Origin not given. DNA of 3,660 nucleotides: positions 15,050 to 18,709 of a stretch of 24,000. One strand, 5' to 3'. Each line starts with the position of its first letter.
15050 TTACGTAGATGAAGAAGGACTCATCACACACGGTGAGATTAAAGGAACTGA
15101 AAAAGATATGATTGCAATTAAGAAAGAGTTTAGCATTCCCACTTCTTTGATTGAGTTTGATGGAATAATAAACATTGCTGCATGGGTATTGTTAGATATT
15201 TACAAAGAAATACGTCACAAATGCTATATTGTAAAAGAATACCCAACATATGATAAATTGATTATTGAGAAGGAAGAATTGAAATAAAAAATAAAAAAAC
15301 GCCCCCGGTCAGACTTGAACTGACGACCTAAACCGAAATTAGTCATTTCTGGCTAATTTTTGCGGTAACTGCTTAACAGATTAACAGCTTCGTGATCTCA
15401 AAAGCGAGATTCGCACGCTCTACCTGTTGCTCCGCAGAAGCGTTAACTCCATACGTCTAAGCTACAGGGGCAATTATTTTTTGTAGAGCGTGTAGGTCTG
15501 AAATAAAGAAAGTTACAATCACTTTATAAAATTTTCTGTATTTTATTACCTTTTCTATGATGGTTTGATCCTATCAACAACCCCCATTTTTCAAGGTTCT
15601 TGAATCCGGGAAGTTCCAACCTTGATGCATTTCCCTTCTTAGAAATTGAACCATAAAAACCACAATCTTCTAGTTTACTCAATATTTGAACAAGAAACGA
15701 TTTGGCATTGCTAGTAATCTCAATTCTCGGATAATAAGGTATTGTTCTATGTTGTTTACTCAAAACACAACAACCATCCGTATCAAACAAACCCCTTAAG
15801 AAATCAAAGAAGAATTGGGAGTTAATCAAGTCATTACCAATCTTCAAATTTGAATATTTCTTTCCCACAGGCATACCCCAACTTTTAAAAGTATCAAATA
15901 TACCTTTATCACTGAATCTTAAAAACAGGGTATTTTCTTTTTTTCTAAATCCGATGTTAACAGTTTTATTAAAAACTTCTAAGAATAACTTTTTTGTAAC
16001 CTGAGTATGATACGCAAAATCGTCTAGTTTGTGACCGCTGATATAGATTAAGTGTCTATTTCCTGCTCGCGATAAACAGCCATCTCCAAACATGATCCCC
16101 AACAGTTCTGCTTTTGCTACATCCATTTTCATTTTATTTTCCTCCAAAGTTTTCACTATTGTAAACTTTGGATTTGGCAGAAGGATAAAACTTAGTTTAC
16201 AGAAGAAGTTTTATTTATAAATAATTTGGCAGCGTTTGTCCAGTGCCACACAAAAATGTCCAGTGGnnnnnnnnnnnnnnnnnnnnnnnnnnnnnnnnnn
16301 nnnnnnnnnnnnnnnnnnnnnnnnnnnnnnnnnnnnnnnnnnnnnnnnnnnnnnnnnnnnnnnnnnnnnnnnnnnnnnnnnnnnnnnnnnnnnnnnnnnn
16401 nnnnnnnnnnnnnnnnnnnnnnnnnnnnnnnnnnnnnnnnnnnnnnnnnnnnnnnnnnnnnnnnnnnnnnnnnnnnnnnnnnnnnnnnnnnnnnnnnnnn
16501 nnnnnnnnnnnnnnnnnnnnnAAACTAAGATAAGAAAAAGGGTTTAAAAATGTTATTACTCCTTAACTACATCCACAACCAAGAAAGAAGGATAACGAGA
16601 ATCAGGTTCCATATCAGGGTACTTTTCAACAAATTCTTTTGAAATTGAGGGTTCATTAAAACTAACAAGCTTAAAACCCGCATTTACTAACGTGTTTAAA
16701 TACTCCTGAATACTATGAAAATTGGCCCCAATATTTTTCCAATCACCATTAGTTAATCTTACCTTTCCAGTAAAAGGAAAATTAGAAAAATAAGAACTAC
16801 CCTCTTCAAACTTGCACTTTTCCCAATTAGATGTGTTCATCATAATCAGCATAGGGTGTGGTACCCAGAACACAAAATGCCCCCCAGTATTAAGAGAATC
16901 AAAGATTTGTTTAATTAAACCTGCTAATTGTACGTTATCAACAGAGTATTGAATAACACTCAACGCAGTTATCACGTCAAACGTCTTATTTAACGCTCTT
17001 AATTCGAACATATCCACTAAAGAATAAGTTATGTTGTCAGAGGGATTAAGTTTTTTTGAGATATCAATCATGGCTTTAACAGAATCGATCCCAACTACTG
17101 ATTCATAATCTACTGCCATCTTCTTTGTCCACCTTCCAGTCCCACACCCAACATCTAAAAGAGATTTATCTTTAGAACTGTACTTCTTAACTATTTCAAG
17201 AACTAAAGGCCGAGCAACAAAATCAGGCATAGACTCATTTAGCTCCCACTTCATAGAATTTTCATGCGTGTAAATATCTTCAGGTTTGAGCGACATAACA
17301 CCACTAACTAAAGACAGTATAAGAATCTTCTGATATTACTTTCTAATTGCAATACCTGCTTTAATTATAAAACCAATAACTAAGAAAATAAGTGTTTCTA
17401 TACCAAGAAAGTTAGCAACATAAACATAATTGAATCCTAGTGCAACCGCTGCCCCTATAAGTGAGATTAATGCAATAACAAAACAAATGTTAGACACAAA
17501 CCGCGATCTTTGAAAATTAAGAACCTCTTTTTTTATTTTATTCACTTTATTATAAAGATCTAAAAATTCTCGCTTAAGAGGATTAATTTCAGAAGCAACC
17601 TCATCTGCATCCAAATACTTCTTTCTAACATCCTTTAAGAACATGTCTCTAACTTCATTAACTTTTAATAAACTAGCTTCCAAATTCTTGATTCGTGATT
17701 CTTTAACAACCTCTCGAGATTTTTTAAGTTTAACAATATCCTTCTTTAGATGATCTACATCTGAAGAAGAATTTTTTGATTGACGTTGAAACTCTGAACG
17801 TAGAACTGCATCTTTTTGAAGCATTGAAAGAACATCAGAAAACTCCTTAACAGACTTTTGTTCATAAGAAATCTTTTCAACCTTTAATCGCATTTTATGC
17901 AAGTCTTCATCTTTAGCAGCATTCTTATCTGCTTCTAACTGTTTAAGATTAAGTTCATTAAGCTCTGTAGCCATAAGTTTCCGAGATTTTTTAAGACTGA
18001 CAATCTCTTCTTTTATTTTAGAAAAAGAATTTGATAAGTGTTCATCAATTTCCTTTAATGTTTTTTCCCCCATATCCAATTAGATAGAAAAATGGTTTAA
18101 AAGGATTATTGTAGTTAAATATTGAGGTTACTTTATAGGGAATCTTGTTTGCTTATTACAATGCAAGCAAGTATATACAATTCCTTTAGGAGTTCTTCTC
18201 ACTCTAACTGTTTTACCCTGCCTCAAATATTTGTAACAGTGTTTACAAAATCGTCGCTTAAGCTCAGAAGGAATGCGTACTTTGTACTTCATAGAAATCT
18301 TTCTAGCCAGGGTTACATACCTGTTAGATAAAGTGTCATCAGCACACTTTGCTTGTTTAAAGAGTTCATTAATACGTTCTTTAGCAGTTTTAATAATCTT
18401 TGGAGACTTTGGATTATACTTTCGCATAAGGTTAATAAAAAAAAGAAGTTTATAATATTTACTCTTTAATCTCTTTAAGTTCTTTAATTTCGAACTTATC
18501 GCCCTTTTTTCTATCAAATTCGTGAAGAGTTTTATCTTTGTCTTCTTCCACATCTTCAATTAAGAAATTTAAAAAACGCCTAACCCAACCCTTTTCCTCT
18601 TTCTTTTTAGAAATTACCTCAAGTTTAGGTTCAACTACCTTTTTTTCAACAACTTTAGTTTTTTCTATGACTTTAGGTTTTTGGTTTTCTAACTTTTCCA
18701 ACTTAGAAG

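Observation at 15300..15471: tRNA-Asn(GTT) gene carrying four bulge-helix-bulge introns (positions 15/16, 30/31, 37/38, 43/44)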

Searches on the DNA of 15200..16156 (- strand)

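Call 66: search_rna_families(source=window, start=15200, end=15600, threshold=evalue, max_evalue=10, show_alignments=2)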
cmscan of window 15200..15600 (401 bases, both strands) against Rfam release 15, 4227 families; matches with E-value up to 10: 6.
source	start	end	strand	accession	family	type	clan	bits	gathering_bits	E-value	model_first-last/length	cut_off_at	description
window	15220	15335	+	RF02194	HPnc0260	Gene; antisense;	-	36.9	59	0.016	1-156/156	no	Bacterial antisense RNA HPnc0260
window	15300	15471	-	RF00005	tRNA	Gene; tRNA;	CL00001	27.5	29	0.00099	1-71/71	no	tRNA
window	15479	15579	+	RF01457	rli22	Gene; sRNA;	CL00114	18.5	80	1.4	1-111/111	no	Listeria sRNA rli22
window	15223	15286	+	RF02934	caiA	Gene; sRNA;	-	15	55.5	8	1-78/78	no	caiA RNA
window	15256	15323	+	RF02183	ST7-OT3_1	Gene; lncRNA;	-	14.4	50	8.3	1-79/79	no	ST7 overlapping transcript 3 conserved region 1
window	15269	15315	+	RF01128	sR43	Gene; snRNA; snoRNA; CD-box;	-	10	45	5.4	1-56/56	no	Small nucleolar RNA sR42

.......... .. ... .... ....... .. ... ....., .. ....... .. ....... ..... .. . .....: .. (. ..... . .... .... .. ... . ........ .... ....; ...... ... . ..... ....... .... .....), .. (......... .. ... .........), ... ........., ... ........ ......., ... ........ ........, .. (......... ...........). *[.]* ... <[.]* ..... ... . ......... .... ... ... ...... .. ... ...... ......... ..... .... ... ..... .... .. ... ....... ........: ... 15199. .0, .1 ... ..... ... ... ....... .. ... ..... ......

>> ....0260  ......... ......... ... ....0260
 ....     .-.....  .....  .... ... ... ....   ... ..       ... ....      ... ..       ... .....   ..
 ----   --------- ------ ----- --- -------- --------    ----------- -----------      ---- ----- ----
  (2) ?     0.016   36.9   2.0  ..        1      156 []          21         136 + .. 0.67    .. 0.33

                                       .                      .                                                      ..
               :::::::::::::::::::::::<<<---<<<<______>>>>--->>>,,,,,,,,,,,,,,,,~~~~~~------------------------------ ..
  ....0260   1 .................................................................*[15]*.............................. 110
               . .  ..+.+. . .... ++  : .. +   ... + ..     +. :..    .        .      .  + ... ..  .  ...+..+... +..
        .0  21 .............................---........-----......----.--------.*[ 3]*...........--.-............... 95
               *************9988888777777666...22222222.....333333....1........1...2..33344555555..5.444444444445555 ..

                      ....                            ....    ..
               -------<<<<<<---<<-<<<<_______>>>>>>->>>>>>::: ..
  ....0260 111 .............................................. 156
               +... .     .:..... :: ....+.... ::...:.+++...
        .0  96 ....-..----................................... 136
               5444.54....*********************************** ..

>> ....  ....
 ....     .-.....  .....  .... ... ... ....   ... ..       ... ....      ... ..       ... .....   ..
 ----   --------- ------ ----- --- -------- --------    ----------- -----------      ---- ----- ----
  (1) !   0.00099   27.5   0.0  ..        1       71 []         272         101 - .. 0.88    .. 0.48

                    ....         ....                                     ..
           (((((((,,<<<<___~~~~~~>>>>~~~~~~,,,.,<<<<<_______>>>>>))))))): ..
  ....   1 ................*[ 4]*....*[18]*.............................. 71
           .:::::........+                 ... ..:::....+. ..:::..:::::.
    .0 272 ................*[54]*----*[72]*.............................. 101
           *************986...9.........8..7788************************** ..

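Call 96: search_rna_families(source=L035, start=2400, end=3300, threshold=evalue, max_evalue=1)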
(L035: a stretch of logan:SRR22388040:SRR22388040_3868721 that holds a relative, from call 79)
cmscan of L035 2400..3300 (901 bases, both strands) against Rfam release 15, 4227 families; matches with E-value up to 1: 4.
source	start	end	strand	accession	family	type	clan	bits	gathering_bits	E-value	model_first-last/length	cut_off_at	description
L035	3138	3234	+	RF00005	tRNA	Gene; tRNA;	CL00001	19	29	0.49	1-71/71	no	tRNA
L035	2777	2884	+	RF02653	StyR-143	Gene; sRNA;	-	17.4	176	0.62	1-144/144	no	Salmonella enterica Typhi npcRNA 143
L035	3198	3279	+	RF02171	RFPL3-AS1_1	Gene; lncRNA;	-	14.3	70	0.82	1-88/88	no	RFPL3 antisense RNA 1 conserved region 1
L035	2829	3003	-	RF02099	rivX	Gene; sRNA;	-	13.2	100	0.9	1-248/248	no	rivX sRNA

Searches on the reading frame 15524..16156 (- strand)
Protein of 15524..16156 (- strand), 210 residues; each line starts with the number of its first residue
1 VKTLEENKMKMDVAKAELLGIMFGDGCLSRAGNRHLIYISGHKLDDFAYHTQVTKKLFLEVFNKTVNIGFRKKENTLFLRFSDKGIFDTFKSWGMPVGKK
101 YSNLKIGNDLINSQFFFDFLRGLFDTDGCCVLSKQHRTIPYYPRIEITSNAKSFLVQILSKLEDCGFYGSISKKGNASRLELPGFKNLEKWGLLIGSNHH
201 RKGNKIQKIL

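Call 7: search_protein_families(library=pfam, proteins=[window:15524-16156:-])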
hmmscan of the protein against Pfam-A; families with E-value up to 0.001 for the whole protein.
window:15524-16156:- (210 aa): 1 family
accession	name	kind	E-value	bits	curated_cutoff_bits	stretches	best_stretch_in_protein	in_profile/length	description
PF14528.11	LAGLIDADG_3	-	2.4e-07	31.4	22.5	1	119-174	6-55/82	LAGLIDADG-like domain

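Call 56: search_protein_families(library=pfam, proteins=[window:15524-16156:-], max_evalue=1)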
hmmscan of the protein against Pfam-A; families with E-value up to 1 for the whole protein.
window:15524-16156:- (210 aa): 2 families
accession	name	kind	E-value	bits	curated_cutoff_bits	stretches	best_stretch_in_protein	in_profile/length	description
PF14528.11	LAGLIDADG_3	-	2.4e-07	31.4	22.5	1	119-174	6-55/82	LAGLIDADG-like domain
PF00961.24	LAGLIDADG_1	-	0.027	15.8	23.1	1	120-177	1-61/102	LAGLIDADG endonuclease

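Call 57: search_protein_families(library=ncbifam, proteins=[window:15524-16156:-], max_evalue=0.1)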
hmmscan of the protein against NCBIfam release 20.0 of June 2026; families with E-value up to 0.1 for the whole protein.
window:15524-16156:- (210 aa): 4 families
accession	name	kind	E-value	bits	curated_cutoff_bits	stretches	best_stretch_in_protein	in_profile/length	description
NF038162.1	RtcB_rel_intein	exception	0.0003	18.9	1150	1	16-174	241-416/961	intein-containing RtcB family protein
NF011418.0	PRK14845.1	equivalog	0.0013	16.6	756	1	63-209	186-311/1049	translation initiation factor IF-2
NF003157.0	PRK04132.1-2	equivalog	0.009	13.9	1103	1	14-130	171-280/864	replication factor C small subunit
TIGR03470.1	HpnH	equivalog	0.052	12.5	225.05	1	49-98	213-262/318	adenosyl-hopene transferase HpnH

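Call 77: search_protein_representatives(protein=window:15524-16156:-)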
Query: 210 residues. Proteins with E-value up to 0.001 (for the whole library): 1447; up to 1e-10: 362; up to 1e-30: 7. The best 150 are listed.
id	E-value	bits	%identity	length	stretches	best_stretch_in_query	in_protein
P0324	2.1e-46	174.6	60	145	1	10-151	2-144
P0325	4.9e-43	163.6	47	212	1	11-206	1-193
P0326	3.2e-41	157.6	49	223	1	16-202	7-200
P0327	2.7e-38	148.1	43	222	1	15-208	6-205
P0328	5.8e-36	140.5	45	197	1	12-201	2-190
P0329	8.8e-35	136.6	47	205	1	11-158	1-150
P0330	4.8e-33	130.9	52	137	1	79-208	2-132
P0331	5.4e-30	121.0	42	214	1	15-201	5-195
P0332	1.4e-29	119.6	40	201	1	31-202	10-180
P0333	5.3e-29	117.7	50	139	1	93-209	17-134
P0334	1.4e-28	116.3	59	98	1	10-106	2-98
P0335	1.7e-25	106.3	40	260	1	10-201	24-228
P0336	1.5e-24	103.2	57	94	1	121-209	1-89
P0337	6.5e-24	101.1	36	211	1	9-205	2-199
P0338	5.4e-23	98.1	39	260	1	11-197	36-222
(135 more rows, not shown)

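Call 78: find_encoding_contigs(protein=P0325, flank=2500, max_places=4)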
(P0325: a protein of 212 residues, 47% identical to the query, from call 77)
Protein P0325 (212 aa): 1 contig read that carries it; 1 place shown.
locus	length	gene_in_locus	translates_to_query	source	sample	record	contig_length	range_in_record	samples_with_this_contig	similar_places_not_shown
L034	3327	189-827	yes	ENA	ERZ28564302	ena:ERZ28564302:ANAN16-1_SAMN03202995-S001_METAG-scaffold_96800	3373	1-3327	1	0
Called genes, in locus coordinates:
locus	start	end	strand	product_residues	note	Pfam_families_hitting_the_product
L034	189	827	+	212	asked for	PF14528:LAGLIDADG_3 (faint)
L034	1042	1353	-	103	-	-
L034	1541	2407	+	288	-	-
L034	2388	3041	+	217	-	PF21280:Helicase_dom4_arc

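Call 79: find_encoding_contigs(protein=P0326, flank=2500, max_places=4)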
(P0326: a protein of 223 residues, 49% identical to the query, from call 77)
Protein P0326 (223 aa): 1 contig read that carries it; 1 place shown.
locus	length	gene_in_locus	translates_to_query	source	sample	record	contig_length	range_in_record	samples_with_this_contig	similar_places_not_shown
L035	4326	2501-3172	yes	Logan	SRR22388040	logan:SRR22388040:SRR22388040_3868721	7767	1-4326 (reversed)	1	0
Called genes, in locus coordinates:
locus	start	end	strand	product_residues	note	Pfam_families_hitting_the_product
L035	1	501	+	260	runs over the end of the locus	PF01634:HisG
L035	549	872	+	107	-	PF01176:eIF-1a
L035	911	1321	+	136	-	PF00293:NUDIX, PF14815:NUDIX_4 (faint)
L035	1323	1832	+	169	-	PF00013:KH_1 (faint), PF21800:KH_KRR1_2nd, PF22891:KH_PNO1_2nd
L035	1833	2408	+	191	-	-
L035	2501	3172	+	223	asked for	PF14528:LAGLIDADG_3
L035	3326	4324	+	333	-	?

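Call 90: find_encoding_contigs(protein=P0324, flank=2500, max_places=4)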
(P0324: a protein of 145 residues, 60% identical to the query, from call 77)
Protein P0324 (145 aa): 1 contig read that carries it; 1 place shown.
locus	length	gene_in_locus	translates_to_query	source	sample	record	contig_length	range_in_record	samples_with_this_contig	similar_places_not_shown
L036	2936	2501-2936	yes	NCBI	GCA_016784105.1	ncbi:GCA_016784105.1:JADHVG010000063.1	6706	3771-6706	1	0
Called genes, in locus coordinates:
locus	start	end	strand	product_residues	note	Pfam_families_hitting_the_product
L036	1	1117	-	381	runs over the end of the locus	PF17963:Big_9 (faint), PF00801:PKD (faint), PF18911:PKD_4 (faint)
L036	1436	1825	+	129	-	-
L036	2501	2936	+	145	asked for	?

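Call 91: find_encoding_contigs(protein=P0329, flank=2500, max_places=4)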
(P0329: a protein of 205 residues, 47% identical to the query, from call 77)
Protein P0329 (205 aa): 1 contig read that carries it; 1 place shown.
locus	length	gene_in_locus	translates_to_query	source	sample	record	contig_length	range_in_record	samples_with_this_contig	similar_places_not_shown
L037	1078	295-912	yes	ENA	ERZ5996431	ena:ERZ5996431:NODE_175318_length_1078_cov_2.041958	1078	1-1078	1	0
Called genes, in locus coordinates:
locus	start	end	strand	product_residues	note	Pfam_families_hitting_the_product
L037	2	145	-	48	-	?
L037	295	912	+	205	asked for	PF14528:LAGLIDADG_3 (weak)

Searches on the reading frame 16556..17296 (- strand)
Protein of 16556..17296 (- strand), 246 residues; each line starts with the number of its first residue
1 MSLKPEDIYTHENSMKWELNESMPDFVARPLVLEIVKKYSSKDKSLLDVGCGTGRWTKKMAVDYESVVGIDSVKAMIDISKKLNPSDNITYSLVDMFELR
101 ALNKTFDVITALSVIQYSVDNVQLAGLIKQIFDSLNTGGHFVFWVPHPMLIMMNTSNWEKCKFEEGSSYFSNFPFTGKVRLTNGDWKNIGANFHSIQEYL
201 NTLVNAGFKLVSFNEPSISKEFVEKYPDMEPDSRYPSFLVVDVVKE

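Call 7: search_protein_families(library=pfam, proteins=[window:16556-17296:-])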
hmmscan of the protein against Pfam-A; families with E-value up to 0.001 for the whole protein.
window:16556-17296:- (246 aa): 12 families
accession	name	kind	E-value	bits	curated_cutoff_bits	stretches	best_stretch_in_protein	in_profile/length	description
PF13489.12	Methyltransf_23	-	8.6e-16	58.5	27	1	30-171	11-146/164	Methyltransferase domain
PF13649.12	Methyltransf_25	-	8.7e-16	58.8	27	1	47-139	2-97/97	Methyltransferase domain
PF08241.18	Methyltransf_11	-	8.1e-14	52.5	21.2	1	47-143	1-95/95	Methyltransferase domain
PF13847.12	Methyltransf_31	-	8.5e-13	48.7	27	1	41-144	2-110/145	Methyltransferase domain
PF08242.18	Methyltransf_12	-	3.1e-12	47.5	30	1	47-141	1-98/98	Methyltransferase domain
PF05401.17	NodS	-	5.8e-08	33.2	24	1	41-146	42-147/201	Nodulation protein S (NodS)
PF05219.18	DREV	-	1.7e-07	31.1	26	1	29-159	80-204/265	DREV methyltransferase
PF01728.25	FtsJ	-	1.4e-06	28.8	24.1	1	33-164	10-157/181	FtsJ-like methyltransferase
PF01209.24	Ubie_methyltran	-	3.9e-06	26.8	20.1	1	42-214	47-219/233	ubiE/COQ5 methyltransferase family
PF08003.17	Methyltransf_9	-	1.1e-05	25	23.8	1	42-142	115-216/315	Protein of unknown function (DUF1698)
PF02353.26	CMAS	-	7.7e-05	22.6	27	1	44-142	64-163/273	Mycolic acid cyclopropane synthetase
PF03848.20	TehB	-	0.00046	20.1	20.4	1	44-140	32-129/193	Tellurite resistance protein TehB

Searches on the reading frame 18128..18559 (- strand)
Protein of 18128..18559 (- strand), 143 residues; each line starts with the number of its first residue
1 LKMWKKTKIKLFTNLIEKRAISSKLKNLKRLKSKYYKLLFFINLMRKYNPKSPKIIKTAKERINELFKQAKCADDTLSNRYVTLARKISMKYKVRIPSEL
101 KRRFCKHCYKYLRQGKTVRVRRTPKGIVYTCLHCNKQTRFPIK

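Call 19: search_protein_families(library=pfam, proteins=[window:18128-18559:-])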
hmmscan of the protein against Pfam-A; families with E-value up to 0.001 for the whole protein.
window:18128-18559:- (143 aa): 1 family
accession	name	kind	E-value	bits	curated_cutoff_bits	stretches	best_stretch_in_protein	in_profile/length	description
PF04032.22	Rpr2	-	1.4e-15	57.8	29.3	1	62-135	1-90/90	RNAse P Rpr2/Rpp21/SNM1 subunit domain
